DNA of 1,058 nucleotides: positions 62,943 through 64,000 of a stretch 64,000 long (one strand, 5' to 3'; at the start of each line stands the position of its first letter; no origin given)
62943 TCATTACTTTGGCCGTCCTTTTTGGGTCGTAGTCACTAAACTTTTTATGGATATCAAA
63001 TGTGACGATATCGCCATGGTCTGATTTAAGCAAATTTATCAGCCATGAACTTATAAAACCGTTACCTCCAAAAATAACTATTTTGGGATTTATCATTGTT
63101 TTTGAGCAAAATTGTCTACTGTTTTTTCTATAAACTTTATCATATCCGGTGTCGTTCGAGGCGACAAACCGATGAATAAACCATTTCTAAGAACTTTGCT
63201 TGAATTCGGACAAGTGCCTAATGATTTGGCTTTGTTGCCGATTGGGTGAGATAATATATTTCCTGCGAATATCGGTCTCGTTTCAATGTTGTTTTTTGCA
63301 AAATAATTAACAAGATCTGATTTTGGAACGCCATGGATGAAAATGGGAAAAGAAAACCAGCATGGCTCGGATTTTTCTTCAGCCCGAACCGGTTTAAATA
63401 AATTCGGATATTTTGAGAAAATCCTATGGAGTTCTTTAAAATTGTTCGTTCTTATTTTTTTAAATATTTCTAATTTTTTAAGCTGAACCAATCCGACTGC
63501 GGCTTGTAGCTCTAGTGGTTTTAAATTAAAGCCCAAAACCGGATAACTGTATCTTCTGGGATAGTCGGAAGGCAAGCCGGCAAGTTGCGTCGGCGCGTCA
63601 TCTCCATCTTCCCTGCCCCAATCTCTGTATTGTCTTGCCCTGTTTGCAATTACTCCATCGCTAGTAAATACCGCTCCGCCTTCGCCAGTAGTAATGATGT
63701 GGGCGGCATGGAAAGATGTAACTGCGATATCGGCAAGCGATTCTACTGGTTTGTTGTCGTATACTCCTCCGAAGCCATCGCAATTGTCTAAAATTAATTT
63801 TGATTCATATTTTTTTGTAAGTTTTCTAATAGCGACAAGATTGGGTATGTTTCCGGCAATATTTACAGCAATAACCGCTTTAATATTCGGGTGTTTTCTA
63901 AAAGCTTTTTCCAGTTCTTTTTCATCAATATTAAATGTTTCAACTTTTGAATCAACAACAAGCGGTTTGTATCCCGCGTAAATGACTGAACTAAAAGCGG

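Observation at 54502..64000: Two distinct DegT-fold 3-dehydrases (Lys→His) in one glycan locus imply 3,6-dideoxyhexose biosynthesis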

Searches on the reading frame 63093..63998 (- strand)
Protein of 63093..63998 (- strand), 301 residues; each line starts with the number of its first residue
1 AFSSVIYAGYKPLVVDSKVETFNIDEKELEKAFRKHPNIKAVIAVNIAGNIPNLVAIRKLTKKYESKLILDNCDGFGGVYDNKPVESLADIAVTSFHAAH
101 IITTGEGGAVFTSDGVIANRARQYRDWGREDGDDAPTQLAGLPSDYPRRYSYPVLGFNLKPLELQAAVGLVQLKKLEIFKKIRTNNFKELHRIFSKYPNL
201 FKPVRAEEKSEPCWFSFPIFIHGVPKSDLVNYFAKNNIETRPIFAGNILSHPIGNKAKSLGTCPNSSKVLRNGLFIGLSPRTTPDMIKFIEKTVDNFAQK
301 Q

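Call 7: search_protein_families(library=pfam, proteins=[window:63093-63998:-])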
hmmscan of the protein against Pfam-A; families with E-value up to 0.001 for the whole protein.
window:63093-63998:- (301 aa): 1 family
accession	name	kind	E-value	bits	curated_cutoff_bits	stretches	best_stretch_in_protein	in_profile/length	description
PF01041.23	DegT_DnrJ_EryC1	-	3.5e-52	178.2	19.8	1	4-290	80-355/360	DegT/DnrJ/EryC1/StrS aminotransferase family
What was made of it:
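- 63093..64000 (-): DegT-2: the C-terminal 302 of 403 codons, cut by the window end. It is a second E1-lineage His-type 3-dehydratase candidate. Catalytic His202 is at 63699-63701. The family-invariant motif is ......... The loop is Cys-free (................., within 63537-63626). PF01041, 178 bits for the partial protein (call 7).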

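Call 8: search_protein_families(library=ncbifam, proteins=[window:63093-63998:-])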
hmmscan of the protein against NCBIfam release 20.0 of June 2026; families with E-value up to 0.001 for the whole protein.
window:63093-63998:- (301 aa): 7 families
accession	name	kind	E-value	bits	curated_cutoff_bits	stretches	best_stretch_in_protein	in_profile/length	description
NF011936.0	PRK15407.1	equivalog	5.3e-68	229.7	423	1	4-300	129-438/440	lipopolysaccharide biosynthesis protein RfbH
TIGR03588.1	PseC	equivalog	7.2e-40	137.1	423.5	1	5-239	87-322/380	UDP-4-amino-4,6-dideoxy-N-acetyl-beta-L-altrosamine transaminase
TIGR04181.1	NHT_00031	hypoth_equivalog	4.2e-27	95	420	1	4-245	86-327/359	LegC family aminotransferase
NF008687.0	PRK11706.1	equivalog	1.9e-23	82.9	375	1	4-292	87-372/375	dTDP-4-amino-4,6-dideoxygalactose transaminase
TIGR02379.1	ECA_wecE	subfamily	1.6e-21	76.5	434.85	1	6-294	89-375/376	dTDP-4-amino-4,6-dideoxy-D-glucose transaminase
TIGR04427.1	PLP_DesI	equivalog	9e-18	64.5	650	1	6-134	108-234/390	dTDP-4-dehydro-6-deoxyglucose aminotransferase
NF008658.2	PRK11658.1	equivalog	1.4e-17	63.5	631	1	7-198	92-275/379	UDP-4-amino-4-deoxy-L-arabinose aminotransferase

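Call 10: search_solved_structures(query=window:63093-63998:-, show_alignments=3, max_evalue=1e-15)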
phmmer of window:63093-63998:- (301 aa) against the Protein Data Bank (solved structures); distinct sequences matched with E-value up to 1e-15: 14.
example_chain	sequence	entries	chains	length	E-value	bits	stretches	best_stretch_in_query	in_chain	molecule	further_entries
3bcx_A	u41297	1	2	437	2.8e-49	171.2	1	5-296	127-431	CDP-6-deoxy-L-threo-D-glycero-4-hexulose-3-dehydrase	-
3bb8_A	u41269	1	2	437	4.8e-48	167.1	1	5-296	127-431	CDP-4-keto-6-deoxy-D-glucose-3-dehydrase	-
2gms_A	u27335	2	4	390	3e-28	102.1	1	9-285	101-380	Putative pyridoxamine 5-phosphate-dependent dehydrase, Wbdk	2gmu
2r0t_A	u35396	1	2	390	5.4e-28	101.3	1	9-285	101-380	Pyridoxamine 5-phosphate-dependent dehydrase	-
3b8x_A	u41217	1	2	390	6.8e-28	101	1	9-285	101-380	Pyridoxamine 5-phosphate-dependent dehydrase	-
3gr9_A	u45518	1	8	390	1.4e-27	99.9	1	9-285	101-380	ColD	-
3bn1_A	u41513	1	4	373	2.3e-22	82.8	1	3-180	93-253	Perosamine synthetase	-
3dr7_A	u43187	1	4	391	2.7e-22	82.6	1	3-179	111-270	Putative perosamine synthetase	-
3dr4_A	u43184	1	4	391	3.7e-22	82.1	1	3-179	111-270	Putative perosamine synthetase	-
7b0m_AAA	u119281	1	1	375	4.4e-22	81.9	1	4-297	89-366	Sugar aminotransferase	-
3frk_A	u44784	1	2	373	1.4e-20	77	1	4-240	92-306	QdtB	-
2fn6_A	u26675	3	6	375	1.6e-19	73.5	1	5-222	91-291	AMINOTRANSFERASE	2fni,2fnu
5k8b_A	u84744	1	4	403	5.6e-18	68.4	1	6-217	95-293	8-amino-3,8-dideoxy-alpha-D-manno-octulosonate transaminase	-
7b0d_A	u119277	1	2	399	6.2e-18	68.3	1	4-207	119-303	Glutamine--scyllo-inositol transaminase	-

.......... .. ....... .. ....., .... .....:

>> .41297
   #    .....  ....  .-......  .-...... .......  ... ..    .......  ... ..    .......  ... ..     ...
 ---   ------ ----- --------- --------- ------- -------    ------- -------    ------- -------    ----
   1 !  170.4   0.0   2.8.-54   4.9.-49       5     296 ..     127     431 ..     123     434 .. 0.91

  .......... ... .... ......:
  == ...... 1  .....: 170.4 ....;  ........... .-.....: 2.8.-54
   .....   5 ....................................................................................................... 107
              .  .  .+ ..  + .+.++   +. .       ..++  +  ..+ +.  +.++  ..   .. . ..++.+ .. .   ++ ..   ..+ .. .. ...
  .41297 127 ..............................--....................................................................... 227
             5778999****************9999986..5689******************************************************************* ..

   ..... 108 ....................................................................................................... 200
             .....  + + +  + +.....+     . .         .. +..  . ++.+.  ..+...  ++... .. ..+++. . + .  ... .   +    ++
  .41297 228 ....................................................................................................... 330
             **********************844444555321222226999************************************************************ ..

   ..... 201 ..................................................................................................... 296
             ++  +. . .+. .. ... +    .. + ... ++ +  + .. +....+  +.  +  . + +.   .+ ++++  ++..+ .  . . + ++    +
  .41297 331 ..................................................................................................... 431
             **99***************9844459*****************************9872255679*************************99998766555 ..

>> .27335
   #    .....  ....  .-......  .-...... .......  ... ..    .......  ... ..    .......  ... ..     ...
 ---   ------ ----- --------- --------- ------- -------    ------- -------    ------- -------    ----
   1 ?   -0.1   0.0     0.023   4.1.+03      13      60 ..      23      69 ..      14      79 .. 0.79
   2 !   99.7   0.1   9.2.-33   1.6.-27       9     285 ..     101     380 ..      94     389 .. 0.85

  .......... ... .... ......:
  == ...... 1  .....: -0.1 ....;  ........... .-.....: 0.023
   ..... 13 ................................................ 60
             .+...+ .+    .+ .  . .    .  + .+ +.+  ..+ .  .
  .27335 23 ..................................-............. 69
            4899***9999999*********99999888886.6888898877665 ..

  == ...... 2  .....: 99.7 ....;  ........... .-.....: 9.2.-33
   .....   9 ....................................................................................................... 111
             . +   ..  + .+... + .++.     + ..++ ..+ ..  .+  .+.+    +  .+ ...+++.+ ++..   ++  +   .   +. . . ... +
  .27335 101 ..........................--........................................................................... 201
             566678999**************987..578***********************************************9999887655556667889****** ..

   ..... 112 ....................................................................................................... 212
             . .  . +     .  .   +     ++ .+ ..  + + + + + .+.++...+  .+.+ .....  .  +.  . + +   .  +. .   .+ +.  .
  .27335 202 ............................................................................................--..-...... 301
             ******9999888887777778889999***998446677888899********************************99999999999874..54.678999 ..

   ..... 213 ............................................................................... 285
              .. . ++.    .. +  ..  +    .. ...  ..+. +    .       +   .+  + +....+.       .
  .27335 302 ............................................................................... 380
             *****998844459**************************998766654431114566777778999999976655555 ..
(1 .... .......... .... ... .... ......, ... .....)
